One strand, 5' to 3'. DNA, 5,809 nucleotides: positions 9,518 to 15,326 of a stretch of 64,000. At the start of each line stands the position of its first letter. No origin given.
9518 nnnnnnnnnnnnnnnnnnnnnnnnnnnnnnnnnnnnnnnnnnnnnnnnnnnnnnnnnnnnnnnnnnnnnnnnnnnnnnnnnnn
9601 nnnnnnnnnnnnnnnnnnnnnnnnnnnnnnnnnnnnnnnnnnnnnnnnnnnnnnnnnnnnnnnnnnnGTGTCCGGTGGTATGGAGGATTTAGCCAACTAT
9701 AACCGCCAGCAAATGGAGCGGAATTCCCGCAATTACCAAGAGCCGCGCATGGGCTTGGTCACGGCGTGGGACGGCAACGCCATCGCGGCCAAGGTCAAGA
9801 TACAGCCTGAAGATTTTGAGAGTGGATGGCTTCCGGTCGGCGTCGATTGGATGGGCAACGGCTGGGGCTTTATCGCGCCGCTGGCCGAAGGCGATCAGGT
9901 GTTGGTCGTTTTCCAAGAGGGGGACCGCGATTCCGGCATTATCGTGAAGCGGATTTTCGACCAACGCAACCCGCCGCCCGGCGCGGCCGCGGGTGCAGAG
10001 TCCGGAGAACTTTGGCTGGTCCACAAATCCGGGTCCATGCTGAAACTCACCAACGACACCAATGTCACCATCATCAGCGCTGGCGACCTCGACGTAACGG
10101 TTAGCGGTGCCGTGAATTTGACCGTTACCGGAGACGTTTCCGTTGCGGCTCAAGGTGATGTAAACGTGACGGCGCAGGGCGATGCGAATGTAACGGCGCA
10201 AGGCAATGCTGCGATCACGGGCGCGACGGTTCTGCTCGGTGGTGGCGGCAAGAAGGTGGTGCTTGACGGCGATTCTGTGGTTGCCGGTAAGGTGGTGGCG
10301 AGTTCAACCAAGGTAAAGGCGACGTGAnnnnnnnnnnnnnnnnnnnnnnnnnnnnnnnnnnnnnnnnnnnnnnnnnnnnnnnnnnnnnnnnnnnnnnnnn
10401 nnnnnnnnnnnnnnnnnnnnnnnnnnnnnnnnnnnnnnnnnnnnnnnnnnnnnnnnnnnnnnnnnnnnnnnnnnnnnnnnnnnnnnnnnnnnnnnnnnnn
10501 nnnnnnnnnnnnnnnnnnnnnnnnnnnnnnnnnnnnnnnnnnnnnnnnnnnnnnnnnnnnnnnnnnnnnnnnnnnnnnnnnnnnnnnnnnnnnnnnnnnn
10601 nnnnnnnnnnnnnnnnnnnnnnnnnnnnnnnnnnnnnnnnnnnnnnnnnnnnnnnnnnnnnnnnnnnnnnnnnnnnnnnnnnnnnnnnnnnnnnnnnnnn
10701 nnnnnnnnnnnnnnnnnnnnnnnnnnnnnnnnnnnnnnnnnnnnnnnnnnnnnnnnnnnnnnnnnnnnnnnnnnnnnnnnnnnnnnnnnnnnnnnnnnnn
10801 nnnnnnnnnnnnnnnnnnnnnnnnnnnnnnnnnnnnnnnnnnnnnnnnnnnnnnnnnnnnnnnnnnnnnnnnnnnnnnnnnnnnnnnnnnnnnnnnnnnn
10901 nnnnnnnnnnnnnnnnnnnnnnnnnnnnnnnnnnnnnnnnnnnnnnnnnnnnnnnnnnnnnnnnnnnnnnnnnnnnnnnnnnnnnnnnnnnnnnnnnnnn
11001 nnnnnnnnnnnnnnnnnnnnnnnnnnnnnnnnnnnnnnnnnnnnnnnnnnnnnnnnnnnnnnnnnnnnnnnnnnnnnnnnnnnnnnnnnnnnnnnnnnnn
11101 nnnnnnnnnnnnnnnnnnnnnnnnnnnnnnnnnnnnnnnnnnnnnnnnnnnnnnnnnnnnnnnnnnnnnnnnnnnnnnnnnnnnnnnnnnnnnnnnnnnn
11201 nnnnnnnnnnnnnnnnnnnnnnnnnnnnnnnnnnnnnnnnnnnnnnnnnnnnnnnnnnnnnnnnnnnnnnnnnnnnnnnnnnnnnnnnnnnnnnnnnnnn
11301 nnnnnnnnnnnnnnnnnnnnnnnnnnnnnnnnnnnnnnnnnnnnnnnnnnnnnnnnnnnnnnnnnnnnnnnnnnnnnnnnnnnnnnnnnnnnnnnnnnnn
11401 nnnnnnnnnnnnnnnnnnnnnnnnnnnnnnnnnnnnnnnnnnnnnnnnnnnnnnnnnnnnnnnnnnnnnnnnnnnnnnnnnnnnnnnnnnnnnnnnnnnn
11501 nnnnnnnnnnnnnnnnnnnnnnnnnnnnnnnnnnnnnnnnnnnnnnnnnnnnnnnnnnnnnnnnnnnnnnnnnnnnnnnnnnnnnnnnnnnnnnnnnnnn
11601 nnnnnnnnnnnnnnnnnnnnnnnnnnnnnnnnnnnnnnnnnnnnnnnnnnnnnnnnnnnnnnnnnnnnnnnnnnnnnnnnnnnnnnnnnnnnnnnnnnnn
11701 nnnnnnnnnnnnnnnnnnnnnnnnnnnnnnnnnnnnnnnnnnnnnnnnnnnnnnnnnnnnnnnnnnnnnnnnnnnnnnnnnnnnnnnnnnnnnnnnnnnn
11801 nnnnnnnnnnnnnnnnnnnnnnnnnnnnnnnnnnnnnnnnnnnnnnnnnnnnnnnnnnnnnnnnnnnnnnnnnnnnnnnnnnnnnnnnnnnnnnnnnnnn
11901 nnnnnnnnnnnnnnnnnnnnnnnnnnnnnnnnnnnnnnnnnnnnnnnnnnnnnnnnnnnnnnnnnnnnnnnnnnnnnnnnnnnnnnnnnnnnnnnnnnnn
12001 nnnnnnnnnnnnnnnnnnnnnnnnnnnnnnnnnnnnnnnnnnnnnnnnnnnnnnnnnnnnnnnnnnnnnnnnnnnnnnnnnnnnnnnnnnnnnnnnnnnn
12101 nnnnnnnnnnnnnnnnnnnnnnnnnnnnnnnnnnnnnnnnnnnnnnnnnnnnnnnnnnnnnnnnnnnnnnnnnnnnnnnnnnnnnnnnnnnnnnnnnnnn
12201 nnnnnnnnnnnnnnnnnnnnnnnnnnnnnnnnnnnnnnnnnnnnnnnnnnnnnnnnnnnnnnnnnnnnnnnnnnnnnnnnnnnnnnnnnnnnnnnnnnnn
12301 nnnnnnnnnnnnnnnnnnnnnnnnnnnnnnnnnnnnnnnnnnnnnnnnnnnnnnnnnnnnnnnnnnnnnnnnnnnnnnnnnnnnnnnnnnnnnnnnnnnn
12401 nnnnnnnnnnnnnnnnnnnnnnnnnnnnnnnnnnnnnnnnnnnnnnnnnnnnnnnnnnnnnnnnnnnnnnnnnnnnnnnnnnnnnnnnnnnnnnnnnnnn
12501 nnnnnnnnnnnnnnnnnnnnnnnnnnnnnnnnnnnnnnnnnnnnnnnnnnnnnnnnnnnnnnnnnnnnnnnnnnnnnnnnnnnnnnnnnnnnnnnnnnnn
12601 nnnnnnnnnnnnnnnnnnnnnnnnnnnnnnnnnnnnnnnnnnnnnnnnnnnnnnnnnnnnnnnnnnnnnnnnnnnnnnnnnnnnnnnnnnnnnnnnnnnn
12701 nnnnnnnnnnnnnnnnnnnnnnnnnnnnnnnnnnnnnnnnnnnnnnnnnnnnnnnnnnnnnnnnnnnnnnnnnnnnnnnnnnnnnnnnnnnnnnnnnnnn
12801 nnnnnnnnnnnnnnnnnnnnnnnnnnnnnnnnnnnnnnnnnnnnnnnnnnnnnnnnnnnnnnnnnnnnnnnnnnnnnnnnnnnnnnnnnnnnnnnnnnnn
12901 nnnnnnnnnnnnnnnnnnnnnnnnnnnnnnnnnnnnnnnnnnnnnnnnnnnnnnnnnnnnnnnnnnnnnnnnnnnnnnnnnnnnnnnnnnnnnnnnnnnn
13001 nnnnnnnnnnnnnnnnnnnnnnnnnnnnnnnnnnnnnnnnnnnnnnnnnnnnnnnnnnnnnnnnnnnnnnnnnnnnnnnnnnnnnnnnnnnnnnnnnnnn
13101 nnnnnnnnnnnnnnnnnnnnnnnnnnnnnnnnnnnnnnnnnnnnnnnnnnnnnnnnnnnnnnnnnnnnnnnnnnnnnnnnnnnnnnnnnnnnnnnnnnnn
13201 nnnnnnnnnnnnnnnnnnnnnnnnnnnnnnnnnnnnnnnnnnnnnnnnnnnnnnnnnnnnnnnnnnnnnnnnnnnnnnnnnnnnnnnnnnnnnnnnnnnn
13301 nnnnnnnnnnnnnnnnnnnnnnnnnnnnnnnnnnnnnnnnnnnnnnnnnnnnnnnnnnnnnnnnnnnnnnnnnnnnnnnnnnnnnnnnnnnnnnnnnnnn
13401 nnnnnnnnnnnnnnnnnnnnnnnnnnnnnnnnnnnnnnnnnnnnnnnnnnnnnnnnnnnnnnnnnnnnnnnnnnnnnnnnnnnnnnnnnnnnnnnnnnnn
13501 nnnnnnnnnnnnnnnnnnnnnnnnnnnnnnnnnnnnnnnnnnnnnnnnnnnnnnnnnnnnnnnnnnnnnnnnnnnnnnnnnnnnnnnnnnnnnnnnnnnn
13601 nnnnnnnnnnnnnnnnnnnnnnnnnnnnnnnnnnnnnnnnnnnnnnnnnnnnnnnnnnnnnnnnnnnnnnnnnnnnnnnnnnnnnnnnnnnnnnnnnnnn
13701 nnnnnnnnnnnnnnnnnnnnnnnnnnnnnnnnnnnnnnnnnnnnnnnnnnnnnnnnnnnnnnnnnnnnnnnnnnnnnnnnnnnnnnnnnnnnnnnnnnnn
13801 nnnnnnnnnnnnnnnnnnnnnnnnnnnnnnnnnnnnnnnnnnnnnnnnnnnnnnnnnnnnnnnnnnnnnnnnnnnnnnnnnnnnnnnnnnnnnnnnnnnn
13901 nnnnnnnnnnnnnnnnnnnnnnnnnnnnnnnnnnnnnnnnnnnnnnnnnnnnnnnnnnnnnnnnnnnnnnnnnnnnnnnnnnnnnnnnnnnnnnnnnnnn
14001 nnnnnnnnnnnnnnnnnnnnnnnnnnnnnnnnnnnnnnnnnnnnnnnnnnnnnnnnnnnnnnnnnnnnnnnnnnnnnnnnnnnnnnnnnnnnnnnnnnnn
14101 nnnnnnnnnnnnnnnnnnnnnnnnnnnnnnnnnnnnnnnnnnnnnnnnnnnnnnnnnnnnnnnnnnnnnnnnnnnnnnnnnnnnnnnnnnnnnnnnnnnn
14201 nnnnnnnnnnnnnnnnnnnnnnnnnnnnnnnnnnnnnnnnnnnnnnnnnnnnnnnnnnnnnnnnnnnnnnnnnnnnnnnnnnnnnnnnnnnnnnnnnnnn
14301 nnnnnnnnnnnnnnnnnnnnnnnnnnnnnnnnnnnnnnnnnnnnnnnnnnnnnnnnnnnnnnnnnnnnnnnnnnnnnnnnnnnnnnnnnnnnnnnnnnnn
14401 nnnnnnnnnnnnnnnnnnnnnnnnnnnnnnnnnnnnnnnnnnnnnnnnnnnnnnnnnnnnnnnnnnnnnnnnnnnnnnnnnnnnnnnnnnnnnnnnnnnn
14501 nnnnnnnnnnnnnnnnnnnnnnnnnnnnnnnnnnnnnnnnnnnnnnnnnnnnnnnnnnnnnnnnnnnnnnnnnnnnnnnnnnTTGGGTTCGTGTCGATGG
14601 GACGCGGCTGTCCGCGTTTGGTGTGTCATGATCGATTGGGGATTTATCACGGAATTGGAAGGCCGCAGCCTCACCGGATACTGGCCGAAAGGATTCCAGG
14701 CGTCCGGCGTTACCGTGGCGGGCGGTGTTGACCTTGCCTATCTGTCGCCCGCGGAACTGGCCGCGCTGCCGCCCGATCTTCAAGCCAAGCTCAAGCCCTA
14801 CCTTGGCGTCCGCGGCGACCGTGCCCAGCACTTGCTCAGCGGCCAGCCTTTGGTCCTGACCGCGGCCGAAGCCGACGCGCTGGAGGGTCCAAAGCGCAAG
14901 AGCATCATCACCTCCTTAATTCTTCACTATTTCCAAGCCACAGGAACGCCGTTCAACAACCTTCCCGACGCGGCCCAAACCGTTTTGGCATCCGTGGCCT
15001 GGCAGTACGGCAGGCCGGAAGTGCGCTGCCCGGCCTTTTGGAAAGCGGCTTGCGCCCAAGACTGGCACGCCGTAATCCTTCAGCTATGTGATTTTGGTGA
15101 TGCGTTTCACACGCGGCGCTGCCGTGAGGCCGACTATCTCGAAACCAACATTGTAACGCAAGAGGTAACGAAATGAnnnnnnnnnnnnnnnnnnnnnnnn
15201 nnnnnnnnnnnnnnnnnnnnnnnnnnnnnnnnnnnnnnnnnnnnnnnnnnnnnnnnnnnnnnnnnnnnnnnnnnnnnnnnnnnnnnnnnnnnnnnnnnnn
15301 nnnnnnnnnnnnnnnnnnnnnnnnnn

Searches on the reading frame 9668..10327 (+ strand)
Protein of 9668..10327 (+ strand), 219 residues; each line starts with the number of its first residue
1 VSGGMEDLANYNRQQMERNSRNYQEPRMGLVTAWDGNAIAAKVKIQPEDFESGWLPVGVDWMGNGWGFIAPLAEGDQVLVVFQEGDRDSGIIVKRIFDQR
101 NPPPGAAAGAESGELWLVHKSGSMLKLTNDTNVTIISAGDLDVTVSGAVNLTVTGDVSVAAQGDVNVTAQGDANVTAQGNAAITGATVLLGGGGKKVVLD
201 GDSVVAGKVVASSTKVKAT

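Call 4: search_protein_families(library=pfam, proteins=[window:9668-10327:+], max_evalue=0.1)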
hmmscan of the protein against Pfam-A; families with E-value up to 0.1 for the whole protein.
window:9668-10327:+ (219 aa): 6 families
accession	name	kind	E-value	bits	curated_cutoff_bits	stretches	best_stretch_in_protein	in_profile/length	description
PF04717.18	Phage_base_V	-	9.2e-06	26.4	23.8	1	29-94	3-72/75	Type VI secretion system/phage-baseplate injector OB domain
PF12059.13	DUF3540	-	0.0025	18.2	27.9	1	146-217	59-131/199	Protein of unknown function (DUF3540)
PF10106.14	DUF2345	-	0.0028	17.9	30.7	1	119-185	32-101/151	Uncharacterized protein conserved in bacteria (DUF2345)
PF20525.3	DUF6740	-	0.017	13.8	27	1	126-187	414-474/532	Family of unknown function (DUF6740)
PF06715.18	Gp5_C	-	0.064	13.9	20.4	0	139-159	1-21/24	Gp5 C-terminal repeat (3 copies)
PF20093.5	DUF6484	-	0.098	13.8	27.6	0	75-93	40-58/61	Domain of unknown function (DUF6484)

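Call 5: search_protein_families(library=phrogs, proteins=[window:9668-10327:+], max_evalue=0.1)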
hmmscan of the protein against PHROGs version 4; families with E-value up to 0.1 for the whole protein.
window:9668-10327:+ (219 aa): 9 families
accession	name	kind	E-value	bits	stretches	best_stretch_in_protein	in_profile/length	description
phrog_9992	-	tail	5.4e-17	63.1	1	15-203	9-192/228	baseplate assembly protein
phrog_6142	-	tail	3.5e-06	28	1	13-117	6-103/165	baseplate assembly protein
phrog_430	-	tail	9.3e-06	25.3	1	131-184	423-476/868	baseplate hub subunit and tail lysozyme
phrog_27932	-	tail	7e-05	22.2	1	120-208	674-763/855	baseplate hub subunit and tail lysozyme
phrog_14236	-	tail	0.00015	22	0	109-148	309-348/375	tail fiber protein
phrog_34729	-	unknown function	0.00015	21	1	42-103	462-527/910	-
phrog_4011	-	tail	0.0059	16.7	0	56-93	73-110/315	baseplate protein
phrog_13211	-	tail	0.052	12.5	1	112-198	266-355/887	baseplate hub subunit and tail lysozyme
phrog_15773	-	unknown function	0.074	13.4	0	120-184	27-91/288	-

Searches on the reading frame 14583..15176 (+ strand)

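Call 79: search_protein_families(library=phrogs, proteins=[window:14583-15176:+], max_evalue=0.01)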
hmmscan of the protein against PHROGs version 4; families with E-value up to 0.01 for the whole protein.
window:14583-15176:+ (197 aa): 2 families
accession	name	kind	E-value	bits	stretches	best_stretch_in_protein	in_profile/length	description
phrog_24780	-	unknown function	3.5e-40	139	1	16-188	3-178/181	-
phrog_38583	-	unknown function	3.9e-09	37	1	38-190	195-351/357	-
